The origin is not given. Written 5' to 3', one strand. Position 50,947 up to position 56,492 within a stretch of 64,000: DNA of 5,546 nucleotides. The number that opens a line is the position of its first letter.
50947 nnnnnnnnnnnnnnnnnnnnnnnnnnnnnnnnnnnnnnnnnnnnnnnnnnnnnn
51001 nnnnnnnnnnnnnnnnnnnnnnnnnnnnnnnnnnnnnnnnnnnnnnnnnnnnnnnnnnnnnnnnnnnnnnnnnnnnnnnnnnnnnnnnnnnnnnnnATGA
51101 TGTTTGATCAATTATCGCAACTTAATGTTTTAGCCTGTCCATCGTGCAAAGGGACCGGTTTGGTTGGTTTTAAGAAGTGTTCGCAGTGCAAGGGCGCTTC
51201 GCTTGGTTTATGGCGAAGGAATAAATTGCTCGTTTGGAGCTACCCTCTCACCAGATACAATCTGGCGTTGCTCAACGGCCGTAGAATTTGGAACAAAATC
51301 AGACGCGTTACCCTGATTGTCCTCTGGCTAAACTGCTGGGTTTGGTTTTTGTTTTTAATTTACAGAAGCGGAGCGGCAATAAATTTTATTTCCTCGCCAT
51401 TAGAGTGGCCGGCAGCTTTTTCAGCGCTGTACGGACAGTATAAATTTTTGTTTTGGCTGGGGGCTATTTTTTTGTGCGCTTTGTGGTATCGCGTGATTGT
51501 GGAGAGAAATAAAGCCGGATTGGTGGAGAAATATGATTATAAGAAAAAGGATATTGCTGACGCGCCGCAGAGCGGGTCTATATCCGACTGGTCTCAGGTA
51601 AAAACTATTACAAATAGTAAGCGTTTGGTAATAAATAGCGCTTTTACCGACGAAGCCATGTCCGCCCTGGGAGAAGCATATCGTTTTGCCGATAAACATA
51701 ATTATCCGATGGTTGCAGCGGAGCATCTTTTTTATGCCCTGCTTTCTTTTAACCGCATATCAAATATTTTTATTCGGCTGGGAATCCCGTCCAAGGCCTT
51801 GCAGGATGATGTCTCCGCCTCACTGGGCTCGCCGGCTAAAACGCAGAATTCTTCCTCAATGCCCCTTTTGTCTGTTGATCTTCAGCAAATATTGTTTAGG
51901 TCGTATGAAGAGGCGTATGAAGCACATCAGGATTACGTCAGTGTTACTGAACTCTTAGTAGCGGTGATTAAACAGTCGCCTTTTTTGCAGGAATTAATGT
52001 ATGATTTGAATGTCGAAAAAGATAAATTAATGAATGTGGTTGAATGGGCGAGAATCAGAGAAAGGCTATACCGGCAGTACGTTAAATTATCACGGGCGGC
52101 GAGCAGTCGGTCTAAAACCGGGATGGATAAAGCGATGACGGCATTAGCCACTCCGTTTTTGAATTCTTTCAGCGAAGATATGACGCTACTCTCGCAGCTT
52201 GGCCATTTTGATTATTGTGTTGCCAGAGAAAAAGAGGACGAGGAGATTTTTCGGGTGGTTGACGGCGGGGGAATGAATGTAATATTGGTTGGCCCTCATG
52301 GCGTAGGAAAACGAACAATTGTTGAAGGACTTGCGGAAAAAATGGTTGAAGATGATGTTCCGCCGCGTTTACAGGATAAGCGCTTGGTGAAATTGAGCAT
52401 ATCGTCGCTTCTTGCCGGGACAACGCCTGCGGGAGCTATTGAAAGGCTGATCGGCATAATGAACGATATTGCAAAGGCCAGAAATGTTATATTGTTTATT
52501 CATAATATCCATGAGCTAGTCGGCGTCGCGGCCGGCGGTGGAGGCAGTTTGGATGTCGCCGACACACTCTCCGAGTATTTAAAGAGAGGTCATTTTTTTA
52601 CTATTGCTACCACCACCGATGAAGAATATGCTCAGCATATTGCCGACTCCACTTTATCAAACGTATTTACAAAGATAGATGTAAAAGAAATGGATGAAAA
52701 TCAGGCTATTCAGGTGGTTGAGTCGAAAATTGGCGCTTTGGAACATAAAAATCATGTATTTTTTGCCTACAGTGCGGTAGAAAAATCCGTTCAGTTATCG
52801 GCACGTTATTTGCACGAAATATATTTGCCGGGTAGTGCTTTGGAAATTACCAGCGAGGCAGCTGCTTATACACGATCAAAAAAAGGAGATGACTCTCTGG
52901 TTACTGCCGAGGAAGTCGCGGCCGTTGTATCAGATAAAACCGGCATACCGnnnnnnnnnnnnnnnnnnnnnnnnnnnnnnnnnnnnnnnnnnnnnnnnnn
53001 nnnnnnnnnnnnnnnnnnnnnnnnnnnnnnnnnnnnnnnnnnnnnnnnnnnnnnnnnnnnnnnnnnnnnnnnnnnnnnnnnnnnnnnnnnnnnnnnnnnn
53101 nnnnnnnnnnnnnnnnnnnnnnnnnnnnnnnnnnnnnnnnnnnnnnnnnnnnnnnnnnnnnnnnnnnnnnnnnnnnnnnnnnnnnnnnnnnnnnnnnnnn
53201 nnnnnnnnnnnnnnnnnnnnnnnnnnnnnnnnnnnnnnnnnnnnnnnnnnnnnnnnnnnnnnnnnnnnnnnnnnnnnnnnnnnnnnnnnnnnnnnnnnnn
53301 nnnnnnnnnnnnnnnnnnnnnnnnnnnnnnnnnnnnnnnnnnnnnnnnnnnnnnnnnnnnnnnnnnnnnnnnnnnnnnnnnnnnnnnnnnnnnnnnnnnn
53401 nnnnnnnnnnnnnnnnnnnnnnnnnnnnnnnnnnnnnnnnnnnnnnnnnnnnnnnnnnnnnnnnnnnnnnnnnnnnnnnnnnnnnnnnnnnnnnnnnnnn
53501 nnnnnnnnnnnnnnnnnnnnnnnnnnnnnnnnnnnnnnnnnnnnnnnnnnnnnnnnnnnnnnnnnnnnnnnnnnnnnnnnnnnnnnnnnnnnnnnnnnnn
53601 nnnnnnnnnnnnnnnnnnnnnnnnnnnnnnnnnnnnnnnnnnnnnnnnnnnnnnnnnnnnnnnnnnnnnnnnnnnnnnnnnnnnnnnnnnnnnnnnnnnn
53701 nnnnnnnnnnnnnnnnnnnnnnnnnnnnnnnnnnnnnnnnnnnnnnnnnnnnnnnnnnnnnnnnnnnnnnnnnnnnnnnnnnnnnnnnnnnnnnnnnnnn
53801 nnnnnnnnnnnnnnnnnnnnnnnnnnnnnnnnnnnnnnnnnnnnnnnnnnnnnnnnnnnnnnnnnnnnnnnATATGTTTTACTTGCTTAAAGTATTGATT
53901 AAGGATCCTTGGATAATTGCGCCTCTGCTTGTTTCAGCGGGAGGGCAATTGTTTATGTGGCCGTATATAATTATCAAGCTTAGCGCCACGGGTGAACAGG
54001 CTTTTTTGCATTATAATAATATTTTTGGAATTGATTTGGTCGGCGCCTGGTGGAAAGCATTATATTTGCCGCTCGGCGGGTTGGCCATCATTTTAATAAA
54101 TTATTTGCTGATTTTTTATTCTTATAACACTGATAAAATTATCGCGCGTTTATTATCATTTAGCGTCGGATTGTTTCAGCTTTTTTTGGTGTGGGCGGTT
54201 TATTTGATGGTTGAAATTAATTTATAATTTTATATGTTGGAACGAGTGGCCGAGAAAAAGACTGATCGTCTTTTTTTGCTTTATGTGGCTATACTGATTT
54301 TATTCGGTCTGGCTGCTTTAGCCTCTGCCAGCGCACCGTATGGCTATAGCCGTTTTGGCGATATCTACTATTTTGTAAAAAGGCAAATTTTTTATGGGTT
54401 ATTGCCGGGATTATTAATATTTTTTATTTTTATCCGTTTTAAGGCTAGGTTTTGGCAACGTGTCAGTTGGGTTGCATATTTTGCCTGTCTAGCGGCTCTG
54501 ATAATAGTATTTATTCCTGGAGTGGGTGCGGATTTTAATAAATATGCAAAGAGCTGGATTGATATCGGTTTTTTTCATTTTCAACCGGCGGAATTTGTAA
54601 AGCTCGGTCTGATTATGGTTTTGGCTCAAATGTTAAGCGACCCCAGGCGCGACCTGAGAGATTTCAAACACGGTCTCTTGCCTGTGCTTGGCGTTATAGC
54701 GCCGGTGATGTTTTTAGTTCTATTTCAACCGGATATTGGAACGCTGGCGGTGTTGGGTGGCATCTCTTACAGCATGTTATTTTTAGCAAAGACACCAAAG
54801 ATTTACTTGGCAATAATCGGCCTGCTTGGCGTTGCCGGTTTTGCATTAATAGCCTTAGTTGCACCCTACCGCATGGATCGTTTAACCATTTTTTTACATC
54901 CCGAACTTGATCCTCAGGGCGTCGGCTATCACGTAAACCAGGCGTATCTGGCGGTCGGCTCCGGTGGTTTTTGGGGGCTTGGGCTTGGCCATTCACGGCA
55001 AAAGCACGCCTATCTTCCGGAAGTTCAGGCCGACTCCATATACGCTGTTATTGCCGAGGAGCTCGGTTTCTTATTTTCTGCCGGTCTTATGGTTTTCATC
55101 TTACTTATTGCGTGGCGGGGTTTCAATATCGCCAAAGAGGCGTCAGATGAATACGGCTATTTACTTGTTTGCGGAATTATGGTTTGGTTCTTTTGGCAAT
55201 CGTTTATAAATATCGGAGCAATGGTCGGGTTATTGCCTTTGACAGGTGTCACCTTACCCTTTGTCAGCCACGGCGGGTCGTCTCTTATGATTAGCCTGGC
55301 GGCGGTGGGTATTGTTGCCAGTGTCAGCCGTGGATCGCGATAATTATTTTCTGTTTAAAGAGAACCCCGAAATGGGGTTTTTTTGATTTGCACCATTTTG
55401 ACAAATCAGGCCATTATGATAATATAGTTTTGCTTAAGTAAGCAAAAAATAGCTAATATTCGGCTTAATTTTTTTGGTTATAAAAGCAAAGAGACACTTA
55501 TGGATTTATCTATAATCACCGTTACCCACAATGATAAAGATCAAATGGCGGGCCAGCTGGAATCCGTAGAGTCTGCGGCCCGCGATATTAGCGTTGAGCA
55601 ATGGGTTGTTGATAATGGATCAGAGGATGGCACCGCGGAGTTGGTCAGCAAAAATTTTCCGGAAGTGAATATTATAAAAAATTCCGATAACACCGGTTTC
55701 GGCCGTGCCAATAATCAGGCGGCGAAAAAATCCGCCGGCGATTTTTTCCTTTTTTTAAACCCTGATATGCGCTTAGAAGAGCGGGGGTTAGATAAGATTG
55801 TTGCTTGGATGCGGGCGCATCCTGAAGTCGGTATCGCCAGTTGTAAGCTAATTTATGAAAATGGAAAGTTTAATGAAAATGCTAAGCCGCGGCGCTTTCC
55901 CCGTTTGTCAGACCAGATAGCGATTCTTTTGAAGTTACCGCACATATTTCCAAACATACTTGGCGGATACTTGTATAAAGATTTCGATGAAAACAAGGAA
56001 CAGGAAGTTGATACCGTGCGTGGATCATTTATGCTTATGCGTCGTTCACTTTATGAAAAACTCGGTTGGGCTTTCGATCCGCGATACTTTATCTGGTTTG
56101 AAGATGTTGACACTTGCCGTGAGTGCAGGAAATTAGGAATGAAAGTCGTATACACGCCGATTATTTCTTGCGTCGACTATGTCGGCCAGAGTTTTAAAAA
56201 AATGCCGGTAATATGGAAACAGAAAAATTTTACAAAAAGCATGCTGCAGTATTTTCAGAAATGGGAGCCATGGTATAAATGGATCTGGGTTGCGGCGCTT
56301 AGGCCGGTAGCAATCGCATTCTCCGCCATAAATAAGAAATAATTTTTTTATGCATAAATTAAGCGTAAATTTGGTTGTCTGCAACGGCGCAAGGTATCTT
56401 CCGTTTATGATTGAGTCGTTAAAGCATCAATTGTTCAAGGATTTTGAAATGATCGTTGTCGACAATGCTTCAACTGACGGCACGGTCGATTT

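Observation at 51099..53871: Membrane-anchored Clp-like double-AAA+ protein with a dead D1 module and an N-terminal zinc ribbon, sitting where ftsI and the mur genes normally are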

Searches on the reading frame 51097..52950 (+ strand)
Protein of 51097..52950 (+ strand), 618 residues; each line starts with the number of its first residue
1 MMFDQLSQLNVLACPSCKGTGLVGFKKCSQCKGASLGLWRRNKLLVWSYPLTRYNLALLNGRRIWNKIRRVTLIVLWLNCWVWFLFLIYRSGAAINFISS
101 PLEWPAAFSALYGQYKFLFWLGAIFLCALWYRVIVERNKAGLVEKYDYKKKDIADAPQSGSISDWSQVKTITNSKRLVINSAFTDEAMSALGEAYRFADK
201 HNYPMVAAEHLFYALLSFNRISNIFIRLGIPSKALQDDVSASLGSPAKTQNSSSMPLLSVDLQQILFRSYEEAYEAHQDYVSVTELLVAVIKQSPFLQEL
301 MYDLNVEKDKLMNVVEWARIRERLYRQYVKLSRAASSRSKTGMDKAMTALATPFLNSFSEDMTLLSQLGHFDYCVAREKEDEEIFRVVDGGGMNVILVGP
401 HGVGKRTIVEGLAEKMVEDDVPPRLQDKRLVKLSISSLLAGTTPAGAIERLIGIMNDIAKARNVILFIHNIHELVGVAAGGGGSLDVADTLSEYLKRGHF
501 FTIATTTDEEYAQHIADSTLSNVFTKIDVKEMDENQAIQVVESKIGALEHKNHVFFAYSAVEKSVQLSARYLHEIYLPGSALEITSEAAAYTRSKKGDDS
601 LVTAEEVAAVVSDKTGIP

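Call 17: find_related_loci(query=window:51097-52950:+, collection=genome_contigs, flank=10000)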
Query window:51097-52950:+ (618 aa) in genome_contigs; peptide patterns used: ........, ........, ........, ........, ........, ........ (x = any residue, [..] = any of these).
184 stretches matched a pattern; 1 encode a relative of the query (tblastn E <= 1e-3); 1 distinct loci.
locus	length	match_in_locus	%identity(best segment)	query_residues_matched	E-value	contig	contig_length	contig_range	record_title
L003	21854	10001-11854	80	1-618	0e+0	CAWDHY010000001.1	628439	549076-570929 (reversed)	MAG: Candidatus Magasanikbacteria bacterium isolate MFD04716.bin.1.125 genome assembly, contig: contig_18216, whole geno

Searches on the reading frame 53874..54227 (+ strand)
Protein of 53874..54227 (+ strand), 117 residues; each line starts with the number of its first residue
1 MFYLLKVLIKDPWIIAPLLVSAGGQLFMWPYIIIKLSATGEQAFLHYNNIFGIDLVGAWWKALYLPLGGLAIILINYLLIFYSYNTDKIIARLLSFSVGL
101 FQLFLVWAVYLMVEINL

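Call 4: search_protein_families(library=pfam, proteins=[window:53874-54227:+], max_evalue=0.01)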
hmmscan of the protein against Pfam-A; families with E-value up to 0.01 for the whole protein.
window:53874-54227:+ (117 aa): 0 families

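Call 6: search_protein_families(library=ncbifam, proteins=[window:53874-54227:+], max_evalue=0.01)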
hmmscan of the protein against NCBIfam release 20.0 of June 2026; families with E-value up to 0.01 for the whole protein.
window:53874-54227:+ (117 aa): 0 families
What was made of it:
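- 53874..54227 (+): 117-aa membrane ORF. Among the loci examined it was found only where ftsW follows the Clp-like gene. No family match (calls 4, 6).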

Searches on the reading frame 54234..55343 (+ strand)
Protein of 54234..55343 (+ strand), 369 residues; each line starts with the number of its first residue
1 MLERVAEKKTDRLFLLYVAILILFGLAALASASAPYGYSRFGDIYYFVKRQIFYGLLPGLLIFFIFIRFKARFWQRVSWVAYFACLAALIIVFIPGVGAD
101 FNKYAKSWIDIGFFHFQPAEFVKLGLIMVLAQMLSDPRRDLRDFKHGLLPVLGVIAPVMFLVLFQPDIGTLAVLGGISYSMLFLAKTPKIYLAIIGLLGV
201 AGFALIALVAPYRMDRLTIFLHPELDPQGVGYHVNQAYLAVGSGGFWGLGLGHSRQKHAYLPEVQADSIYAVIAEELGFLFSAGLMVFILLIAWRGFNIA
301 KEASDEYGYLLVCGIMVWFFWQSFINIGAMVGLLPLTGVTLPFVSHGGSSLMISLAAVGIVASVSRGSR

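Call 4: search_protein_families(library=pfam, proteins=[window:54234-55343:+], max_evalue=0.01)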
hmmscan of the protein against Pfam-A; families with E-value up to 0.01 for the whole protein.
window:54234-55343:+ (369 aa): 1 family
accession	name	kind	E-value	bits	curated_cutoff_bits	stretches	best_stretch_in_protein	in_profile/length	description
PF01098.24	FTSW_RODA_SPOVE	-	3.1e-96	322.9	26.4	1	13-367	3-353/356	Cell cycle protein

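Call 65: search_protein_families(library=ncbifam, proteins=[window:54234-55343:+], max_evalue=0.00001)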
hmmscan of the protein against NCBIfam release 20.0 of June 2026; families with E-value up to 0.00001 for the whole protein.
window:54234-55343:+ (369 aa): 6 families
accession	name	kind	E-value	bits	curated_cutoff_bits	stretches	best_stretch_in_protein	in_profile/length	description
TIGR02614.1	ftsW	equivalog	3.4e-106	355.3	337.5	1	11-366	1-355/357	putative lipid II flippase FtsW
TIGR02615.1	spoVE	exception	1.5e-91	307.6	448.8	1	12-366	2-354/354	stage V sporulation protein E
TIGR02210.1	rodA_shape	equivalog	1.7e-85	287.3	336.7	1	12-366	2-354/357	rod shape-determining protein RodA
NF008042.0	PRK10774.1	equivalog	1.3e-70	238.5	493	1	11-361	36-385/405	cell division protein FtsW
NF008060.0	PRK10794.1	equivalog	1.3e-50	172.4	590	1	17-364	15-359/370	peptidoglycan glycosyltransferase MrdB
NF037961.1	RodA_shape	subfamily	1e-44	153.5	150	2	209-353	244-396/415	rod shape-determining protein RodA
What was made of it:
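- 54234..55343 (+): ftsW (SEDS family). Pfam 3e-96 (call 4); TIGR02614 scores 355 bits, above its cut-off of 337.5 (call 65).
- Checked: ftsW, 54234..55343; TIGR02614 scores 355 bits, above its cut-off of 337.5 (call 65).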

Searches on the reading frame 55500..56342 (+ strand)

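Call 36: search_protein_families(library=pfam, proteins=[window:55500-56342:+], max_evalue=0.0001)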
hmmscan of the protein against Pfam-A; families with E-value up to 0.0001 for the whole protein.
window:55500-56342:+ (280 aa): 5 families
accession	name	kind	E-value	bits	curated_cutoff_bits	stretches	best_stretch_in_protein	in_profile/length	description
PF00535.33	Glycos_transf_2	-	1.3e-19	71.2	23.3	1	4-188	1-167/168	Glycosyl transferase family 2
PF13641.12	Glyco_tranf_2_3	-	2.2e-10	41.4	27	1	6-233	6-218/230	Glycosyltransferase like family 2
PF13632.12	Glyco_trans_2_3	-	8.8e-07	29.4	27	0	174-264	73-142/198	Glycosyl transferase family group 2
PF13712.12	Glyco_tranf_2_5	-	7.7e-06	26.2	27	1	55-230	29-180/210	Glycosyltransferase like family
PF13704.12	Glyco_tranf_2_4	-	8.3e-06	26.7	27.5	0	34-73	22-60/98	Glycosyl transferase family 2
